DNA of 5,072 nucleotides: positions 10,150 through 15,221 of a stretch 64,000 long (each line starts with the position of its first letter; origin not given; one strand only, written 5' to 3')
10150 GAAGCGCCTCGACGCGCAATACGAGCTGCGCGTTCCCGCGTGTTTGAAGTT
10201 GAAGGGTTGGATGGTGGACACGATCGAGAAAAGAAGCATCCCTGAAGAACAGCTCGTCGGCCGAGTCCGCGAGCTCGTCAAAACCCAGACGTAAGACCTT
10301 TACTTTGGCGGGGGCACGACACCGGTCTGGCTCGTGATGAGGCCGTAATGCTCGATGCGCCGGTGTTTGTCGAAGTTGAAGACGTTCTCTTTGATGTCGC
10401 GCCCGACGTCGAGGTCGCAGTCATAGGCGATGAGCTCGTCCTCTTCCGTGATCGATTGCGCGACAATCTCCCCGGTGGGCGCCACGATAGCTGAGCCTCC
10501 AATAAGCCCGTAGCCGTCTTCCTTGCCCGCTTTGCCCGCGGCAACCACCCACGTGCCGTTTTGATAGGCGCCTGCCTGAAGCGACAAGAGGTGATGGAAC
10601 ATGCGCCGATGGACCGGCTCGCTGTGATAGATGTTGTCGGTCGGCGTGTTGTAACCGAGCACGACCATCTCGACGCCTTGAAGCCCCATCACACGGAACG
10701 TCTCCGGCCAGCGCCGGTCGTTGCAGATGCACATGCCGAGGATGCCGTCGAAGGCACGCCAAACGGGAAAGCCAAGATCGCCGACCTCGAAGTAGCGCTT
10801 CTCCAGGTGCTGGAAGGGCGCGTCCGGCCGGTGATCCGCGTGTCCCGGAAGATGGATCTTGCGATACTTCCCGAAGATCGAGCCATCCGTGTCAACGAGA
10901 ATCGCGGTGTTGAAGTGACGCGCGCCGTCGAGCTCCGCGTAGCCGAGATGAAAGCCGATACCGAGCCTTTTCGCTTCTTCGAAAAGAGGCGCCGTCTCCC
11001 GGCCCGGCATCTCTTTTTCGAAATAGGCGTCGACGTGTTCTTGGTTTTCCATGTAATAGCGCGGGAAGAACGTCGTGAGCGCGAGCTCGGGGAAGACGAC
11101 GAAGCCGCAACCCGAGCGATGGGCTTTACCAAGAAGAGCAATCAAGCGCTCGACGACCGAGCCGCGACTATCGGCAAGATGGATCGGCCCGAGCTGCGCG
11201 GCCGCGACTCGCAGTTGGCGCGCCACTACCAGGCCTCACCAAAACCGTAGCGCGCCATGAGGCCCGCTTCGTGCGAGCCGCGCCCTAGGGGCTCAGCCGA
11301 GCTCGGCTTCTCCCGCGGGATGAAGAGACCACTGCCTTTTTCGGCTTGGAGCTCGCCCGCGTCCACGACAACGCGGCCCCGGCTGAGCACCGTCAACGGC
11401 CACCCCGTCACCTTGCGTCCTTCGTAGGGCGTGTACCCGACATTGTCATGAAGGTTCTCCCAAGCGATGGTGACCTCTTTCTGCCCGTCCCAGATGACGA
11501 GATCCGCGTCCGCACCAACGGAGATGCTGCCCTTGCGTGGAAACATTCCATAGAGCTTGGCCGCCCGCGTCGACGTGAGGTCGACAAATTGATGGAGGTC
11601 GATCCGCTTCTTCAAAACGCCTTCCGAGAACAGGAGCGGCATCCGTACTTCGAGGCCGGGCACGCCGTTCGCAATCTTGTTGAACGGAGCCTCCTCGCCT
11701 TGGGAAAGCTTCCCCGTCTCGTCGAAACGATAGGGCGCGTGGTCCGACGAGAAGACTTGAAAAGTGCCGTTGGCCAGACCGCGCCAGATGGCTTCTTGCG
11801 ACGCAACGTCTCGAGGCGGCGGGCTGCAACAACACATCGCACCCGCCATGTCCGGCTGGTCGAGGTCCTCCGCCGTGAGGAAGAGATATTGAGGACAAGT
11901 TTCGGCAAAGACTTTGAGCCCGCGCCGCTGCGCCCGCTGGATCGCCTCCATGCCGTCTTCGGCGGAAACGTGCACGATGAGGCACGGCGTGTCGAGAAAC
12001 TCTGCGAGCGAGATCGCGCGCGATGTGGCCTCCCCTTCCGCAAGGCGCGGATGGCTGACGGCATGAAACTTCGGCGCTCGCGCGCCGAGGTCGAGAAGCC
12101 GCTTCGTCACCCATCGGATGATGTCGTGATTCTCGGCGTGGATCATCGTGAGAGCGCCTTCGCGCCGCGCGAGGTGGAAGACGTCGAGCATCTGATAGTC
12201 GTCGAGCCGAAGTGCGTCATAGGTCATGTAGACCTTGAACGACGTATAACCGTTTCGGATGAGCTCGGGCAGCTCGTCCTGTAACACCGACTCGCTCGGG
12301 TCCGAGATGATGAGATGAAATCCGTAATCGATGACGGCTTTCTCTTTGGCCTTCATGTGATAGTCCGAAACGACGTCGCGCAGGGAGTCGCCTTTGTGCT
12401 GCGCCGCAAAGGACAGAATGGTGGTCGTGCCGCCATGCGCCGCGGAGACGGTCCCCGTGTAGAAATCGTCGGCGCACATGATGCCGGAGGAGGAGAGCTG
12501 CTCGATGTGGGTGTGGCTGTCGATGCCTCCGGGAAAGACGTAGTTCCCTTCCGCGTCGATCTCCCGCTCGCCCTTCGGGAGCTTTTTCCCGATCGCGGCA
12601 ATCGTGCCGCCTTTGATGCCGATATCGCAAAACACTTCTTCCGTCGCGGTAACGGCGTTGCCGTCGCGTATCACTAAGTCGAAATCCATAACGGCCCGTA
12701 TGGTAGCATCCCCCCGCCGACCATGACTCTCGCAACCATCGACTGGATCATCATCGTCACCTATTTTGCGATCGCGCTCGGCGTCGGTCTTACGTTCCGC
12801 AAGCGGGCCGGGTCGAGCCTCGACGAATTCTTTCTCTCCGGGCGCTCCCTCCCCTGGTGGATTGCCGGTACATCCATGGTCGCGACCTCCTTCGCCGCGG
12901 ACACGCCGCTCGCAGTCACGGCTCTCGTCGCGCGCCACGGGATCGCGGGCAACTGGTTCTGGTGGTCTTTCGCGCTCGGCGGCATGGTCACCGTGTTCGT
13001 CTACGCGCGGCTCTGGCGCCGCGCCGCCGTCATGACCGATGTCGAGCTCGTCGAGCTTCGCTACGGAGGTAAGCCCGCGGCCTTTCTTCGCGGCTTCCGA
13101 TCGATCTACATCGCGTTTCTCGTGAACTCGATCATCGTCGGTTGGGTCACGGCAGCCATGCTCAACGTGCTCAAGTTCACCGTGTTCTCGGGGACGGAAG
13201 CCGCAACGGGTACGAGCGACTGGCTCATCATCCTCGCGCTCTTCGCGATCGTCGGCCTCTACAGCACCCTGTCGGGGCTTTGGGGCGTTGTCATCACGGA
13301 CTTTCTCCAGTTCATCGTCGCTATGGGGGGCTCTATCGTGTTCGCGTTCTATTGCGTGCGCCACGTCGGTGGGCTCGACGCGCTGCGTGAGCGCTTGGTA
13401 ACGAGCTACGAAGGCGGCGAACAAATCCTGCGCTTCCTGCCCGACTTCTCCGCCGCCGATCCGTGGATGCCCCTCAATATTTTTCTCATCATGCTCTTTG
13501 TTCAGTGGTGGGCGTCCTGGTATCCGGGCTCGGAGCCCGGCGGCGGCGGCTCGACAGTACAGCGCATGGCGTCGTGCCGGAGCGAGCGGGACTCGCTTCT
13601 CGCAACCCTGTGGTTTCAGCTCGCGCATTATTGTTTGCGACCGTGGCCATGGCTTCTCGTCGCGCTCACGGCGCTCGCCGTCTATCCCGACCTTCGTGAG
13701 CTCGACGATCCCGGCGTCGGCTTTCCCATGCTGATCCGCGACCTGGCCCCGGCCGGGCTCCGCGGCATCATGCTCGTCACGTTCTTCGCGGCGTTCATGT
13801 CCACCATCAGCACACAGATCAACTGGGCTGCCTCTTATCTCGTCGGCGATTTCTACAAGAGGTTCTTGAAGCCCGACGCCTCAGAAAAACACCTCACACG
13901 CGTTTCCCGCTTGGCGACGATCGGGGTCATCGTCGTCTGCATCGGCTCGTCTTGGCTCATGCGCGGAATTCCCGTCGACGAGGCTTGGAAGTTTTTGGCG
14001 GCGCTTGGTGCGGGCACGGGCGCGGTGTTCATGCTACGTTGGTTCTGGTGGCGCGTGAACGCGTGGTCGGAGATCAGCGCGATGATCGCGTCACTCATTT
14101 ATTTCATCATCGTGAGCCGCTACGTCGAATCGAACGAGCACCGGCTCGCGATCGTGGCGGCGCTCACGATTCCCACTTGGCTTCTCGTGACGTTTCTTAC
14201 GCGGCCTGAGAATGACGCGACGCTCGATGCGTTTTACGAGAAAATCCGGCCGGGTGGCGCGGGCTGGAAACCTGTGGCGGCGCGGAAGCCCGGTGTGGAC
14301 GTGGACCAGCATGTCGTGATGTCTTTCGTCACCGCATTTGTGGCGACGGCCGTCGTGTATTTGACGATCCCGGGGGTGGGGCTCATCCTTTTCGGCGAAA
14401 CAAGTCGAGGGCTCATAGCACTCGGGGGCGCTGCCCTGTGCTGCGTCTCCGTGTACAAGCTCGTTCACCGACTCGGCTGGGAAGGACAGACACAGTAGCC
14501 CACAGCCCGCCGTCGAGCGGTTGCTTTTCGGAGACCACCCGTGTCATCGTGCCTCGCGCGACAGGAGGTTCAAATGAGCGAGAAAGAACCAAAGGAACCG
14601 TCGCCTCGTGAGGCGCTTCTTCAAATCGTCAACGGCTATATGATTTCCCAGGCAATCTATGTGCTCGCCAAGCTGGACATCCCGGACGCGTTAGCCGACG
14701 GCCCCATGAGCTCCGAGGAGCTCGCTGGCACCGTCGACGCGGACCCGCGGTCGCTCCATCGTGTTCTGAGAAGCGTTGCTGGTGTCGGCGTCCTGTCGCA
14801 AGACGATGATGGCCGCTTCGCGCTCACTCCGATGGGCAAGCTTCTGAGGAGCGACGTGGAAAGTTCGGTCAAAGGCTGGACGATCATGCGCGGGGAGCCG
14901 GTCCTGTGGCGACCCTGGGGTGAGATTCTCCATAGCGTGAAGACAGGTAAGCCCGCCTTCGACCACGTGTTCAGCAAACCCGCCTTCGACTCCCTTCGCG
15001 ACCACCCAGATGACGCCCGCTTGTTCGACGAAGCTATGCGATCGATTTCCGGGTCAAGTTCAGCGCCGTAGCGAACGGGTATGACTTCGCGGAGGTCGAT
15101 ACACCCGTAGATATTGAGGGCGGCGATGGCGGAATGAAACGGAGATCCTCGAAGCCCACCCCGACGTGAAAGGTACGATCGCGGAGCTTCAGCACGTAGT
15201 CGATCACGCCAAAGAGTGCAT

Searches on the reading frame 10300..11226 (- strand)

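Call 32: search_protein_families(library=pfam, proteins=[window:10300-11226:-], max_evalue=0.001)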
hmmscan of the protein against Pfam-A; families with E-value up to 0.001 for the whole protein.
window:10300-11226:- (308 aa): 1 family
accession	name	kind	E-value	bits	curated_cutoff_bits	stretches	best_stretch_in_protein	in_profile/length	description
PF00795.27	CN_hydrolase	-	3.8e-49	167.8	23.2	1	6-278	1-254/256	Carbon-nitrogen hydrolase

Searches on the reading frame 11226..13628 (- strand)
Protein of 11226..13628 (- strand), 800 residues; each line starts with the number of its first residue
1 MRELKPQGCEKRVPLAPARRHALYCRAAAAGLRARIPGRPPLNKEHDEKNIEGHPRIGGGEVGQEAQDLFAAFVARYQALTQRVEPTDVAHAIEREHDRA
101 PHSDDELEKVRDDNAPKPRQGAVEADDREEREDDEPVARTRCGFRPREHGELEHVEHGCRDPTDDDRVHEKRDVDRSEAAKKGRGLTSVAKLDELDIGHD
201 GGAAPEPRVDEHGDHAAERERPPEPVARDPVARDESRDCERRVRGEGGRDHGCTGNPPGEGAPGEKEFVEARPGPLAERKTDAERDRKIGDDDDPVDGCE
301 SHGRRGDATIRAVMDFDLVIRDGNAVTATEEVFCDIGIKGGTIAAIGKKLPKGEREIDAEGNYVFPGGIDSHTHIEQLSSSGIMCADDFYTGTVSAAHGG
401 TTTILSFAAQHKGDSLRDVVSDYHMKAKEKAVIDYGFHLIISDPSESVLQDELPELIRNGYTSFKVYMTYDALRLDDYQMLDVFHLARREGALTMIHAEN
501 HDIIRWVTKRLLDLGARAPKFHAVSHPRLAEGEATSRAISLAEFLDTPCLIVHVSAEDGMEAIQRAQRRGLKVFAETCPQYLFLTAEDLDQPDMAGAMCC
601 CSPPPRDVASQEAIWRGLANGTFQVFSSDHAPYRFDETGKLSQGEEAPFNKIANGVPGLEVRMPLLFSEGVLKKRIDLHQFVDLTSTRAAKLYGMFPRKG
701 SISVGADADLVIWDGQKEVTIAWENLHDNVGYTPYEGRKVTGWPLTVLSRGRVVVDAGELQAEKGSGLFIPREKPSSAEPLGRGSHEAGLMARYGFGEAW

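Call 32: search_protein_families(library=pfam, proteins=[window:11226-13628:-], max_evalue=0.001)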
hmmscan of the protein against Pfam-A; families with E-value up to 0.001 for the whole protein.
window:11226-13628:- (800 aa): 2 families
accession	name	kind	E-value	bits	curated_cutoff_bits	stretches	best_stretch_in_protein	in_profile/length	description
PF01979.26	Amidohydro_1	-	1.2e-25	90.9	25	1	363-754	1-345/345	Amidohydrolase family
PF07969.17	Amidohydro_3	-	3.1e-17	63.6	29.7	2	673-754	404-471/472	Amidohydrolase family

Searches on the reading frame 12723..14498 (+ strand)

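Call 33: search_protein_families(library=pfam, proteins=[window:12723-14498:+], max_evalue=0.001)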
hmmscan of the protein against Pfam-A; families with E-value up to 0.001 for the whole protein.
window:12723-14498:+ (591 aa): 1 family
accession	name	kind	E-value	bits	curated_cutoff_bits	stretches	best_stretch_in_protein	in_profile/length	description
PF00474.23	SSF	-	4.8e-33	115.1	22.8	1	36-455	1-404/406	Sodium:solute symporter family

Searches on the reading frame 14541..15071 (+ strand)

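Call 33: search_protein_families(library=pfam, proteins=[window:14541-15071:+], max_evalue=0.001)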
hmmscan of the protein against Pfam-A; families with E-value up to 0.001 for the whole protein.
window:14541-15071:+ (176 aa): 2 families
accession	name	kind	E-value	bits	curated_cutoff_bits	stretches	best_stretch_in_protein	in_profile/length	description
PF08100.18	Dimerisation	-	2.6e-16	59.6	25.6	1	23-102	6-90/93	O-methyltransferase dimerisation domain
PF25213.1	HVO_A0261_N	-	3.5e-07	30.4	35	1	44-109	13-77/86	HVO_A0261 N-terminal domain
